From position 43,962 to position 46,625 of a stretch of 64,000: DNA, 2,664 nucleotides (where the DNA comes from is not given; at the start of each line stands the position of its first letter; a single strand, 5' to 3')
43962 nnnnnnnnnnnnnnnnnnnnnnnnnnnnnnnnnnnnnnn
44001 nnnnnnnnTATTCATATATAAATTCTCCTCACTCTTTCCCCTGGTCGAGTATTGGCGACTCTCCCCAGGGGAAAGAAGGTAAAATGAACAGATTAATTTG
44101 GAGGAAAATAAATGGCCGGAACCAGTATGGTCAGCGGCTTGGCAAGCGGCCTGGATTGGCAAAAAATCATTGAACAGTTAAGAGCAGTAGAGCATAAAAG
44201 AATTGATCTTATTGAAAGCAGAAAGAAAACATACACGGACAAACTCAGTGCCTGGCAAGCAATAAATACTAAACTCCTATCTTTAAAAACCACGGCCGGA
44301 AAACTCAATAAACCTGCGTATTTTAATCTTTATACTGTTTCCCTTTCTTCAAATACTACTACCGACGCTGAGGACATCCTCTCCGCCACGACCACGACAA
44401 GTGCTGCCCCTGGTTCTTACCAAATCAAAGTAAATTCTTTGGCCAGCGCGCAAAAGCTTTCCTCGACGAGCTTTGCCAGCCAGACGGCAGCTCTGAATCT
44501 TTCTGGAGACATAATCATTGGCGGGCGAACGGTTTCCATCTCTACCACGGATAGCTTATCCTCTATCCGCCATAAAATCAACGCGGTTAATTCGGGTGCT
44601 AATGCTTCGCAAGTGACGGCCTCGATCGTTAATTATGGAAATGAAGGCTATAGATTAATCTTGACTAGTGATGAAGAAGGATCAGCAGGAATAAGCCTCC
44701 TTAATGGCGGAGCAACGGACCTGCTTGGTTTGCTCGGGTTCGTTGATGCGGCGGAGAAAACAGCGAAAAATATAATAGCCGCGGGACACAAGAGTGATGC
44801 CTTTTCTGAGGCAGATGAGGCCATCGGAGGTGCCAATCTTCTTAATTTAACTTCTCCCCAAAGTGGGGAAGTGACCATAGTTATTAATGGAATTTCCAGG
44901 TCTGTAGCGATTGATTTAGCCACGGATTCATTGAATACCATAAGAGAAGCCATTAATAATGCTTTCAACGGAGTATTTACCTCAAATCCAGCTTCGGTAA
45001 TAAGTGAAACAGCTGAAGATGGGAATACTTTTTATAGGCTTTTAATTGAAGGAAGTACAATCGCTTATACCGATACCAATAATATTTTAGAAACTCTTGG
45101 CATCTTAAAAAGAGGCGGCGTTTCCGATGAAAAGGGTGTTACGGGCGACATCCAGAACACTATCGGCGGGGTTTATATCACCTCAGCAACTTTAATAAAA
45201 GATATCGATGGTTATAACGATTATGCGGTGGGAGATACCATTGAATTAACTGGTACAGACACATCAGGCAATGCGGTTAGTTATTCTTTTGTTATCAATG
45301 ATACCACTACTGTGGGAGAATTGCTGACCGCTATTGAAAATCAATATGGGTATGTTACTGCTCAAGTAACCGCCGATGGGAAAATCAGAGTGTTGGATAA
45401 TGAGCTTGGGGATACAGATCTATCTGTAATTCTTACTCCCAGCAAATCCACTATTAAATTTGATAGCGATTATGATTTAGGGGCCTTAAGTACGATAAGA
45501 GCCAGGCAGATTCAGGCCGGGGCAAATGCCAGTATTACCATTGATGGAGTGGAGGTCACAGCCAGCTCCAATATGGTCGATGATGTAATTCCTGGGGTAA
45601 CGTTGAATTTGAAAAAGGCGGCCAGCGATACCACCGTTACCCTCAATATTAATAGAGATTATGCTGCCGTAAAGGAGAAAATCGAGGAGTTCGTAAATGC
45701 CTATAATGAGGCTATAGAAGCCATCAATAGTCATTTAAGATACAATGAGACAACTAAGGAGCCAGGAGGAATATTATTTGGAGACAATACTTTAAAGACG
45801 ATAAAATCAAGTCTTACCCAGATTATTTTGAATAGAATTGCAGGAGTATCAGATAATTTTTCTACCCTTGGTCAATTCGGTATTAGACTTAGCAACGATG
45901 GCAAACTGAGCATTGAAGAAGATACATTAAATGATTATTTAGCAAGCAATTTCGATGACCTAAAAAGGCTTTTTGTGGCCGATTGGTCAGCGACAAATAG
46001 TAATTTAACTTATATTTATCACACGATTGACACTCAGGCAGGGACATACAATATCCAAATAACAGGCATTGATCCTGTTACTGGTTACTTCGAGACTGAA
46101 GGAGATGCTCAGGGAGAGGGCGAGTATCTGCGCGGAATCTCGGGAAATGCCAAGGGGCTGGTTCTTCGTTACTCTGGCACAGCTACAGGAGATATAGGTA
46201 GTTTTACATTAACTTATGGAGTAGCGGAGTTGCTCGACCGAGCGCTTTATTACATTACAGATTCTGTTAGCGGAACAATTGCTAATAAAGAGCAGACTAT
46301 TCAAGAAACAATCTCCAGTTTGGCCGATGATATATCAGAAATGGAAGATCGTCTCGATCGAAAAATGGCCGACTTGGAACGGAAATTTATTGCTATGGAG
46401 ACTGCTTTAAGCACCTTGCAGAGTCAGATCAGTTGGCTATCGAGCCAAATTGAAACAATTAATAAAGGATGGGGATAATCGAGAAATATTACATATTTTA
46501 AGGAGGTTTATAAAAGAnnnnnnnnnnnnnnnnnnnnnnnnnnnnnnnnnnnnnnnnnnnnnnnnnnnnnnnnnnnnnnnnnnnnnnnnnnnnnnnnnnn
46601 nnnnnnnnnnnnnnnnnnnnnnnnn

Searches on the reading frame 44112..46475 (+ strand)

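Call 34: search_protein_families(library=pfam, proteins=[window:44112-46475:+], max_evalue=0.00001)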
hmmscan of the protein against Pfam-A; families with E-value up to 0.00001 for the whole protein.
window:44112-46475:+ (788 aa): 2 families
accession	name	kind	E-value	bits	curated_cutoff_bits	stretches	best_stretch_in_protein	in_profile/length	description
PF07195.17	FliD_C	-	4e-52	177.4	25.4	1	470-770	1-235/236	Flagellar hook-associated protein 2 C-terminus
PF02465.23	FliD_N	-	1.8e-23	83.4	24.8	1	12-114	1-97/97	Flagellar hook-associated protein 2 N-terminus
